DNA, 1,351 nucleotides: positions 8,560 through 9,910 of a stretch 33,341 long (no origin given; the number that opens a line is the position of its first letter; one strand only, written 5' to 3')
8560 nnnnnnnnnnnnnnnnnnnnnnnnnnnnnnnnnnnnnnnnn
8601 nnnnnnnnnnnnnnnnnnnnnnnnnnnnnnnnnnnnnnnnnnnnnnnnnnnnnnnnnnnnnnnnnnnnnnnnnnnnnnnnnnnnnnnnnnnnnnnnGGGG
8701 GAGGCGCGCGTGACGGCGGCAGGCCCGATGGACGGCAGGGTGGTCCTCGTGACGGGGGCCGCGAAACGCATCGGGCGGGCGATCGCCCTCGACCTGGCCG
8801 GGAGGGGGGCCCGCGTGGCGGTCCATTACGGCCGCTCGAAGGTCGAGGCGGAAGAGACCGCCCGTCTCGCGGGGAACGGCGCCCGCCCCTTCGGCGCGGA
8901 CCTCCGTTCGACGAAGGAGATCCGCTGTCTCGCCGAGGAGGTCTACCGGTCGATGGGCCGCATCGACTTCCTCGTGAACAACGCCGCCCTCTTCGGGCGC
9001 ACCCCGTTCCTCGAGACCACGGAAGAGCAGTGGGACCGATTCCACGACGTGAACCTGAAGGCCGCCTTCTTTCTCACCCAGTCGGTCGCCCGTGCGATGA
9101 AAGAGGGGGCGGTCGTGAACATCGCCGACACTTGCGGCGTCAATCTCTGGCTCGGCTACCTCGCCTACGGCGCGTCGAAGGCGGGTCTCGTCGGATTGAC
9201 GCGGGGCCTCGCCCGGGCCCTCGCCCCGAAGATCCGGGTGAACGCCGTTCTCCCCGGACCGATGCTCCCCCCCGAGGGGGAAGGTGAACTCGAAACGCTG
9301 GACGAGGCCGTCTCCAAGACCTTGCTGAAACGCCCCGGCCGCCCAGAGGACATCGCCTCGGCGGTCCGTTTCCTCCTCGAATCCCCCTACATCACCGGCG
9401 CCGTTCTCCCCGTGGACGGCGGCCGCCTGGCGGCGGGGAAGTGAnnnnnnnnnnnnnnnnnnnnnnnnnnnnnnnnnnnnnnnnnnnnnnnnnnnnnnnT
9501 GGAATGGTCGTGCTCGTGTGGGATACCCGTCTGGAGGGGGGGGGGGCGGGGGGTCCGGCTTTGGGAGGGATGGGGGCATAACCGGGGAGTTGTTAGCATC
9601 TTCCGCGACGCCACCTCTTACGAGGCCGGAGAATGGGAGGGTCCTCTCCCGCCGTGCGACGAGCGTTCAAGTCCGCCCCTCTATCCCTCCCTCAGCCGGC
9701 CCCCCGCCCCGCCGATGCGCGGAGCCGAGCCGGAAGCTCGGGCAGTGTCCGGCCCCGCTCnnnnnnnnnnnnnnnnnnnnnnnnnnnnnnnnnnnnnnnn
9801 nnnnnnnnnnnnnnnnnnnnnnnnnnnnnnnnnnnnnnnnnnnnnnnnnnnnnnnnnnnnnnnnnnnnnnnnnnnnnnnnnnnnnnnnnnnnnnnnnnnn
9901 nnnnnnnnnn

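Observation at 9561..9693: Compensatory base changes in the closing stem of M1 support selection on RNA structure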

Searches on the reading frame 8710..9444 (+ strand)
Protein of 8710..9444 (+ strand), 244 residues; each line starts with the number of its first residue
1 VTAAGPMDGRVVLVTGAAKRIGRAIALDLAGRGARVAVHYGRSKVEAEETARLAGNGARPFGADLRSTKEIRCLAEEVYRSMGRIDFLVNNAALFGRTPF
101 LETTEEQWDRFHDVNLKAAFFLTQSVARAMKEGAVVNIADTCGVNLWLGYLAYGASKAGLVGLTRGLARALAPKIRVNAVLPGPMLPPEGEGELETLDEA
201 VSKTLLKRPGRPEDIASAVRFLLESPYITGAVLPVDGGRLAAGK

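Call 22: search_protein_families(library=pfam, proteins=[window:8710-9444:+])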
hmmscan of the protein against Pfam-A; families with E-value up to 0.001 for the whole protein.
window:8710-9444:+ (244 aa): 4 families
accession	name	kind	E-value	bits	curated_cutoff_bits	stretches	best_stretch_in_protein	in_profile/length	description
PF13561.12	adh_short_C2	-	2.5e-53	181.6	27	1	16-238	1-234/236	Enoyl-(Acyl carrier protein) reductase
PF00106.31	adh_short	-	1e-44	152.8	26.6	1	10-186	1-183/195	short chain dehydrogenase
PF08659.16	KR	-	1.5e-09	38.5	22.6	1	12-128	3-125/180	KR domain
PF21777.3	SDR-like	-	0.00037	21.6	24.7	0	163-181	54-71/98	Short chain dehydrogenase-like protein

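Call 23: find_encoding_contigs(protein=window:8710-9444:+, flank=10000, max_places=10)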
Protein window:8710-9444:+ (244 aa): no gene with exactly this product is on record in the collection.

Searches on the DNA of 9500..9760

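Call 13: search_rna_families(source=window, start=9500, end=9760, threshold=evalue, max_evalue=10, show_alignments=3)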
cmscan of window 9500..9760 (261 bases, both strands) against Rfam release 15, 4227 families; matches with E-value up to 10: 10.
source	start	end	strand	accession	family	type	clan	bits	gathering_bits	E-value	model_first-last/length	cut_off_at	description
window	9543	9710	+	RF03558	mir-629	Gene; miRNA;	-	25.7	72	0.033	1-83/83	no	mir-629 microRNA precursor family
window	9542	9711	-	RF03558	mir-629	Gene; miRNA;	-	23.3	72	0.11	1-83/83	no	mir-629 microRNA precursor family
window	9543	9710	+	RF03349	mir-3151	Gene; miRNA;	-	21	83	0.25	5-81/85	no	mir-3151 microRNA precursor family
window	9553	9701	+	RF00942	mir-1224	Gene; miRNA;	-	17.1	105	1.5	1-86/86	no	mir-1224 microRNA precursor family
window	9519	9617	-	RF03395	mir-718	Gene; miRNA;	-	16.2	55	7.4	1-66/66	no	mir-718 microRNA precursor family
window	9543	9710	+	RF04119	MIR1858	Gene; miRNA;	-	15.3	137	4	43-161/197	no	MIR1858 microRNA precursor family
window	9542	9711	+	RF03836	mir-3547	Gene; miRNA;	-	14.7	77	5.7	1-88/88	no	mir-3547 microRNA precursor family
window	9537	9695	+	RF00772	mir-328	Gene; miRNA;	-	14.3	70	8.5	1-75/75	no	mir-328 microRNA precursor family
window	9543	9710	-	RF04119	MIR1858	Gene; miRNA;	-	13.6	137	9.7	43-161/197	no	MIR1858 microRNA precursor family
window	9636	9653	-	RF01686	Acido-1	Gene; sRNA;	-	11.4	50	8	44-61/64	no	Acido-1 RNA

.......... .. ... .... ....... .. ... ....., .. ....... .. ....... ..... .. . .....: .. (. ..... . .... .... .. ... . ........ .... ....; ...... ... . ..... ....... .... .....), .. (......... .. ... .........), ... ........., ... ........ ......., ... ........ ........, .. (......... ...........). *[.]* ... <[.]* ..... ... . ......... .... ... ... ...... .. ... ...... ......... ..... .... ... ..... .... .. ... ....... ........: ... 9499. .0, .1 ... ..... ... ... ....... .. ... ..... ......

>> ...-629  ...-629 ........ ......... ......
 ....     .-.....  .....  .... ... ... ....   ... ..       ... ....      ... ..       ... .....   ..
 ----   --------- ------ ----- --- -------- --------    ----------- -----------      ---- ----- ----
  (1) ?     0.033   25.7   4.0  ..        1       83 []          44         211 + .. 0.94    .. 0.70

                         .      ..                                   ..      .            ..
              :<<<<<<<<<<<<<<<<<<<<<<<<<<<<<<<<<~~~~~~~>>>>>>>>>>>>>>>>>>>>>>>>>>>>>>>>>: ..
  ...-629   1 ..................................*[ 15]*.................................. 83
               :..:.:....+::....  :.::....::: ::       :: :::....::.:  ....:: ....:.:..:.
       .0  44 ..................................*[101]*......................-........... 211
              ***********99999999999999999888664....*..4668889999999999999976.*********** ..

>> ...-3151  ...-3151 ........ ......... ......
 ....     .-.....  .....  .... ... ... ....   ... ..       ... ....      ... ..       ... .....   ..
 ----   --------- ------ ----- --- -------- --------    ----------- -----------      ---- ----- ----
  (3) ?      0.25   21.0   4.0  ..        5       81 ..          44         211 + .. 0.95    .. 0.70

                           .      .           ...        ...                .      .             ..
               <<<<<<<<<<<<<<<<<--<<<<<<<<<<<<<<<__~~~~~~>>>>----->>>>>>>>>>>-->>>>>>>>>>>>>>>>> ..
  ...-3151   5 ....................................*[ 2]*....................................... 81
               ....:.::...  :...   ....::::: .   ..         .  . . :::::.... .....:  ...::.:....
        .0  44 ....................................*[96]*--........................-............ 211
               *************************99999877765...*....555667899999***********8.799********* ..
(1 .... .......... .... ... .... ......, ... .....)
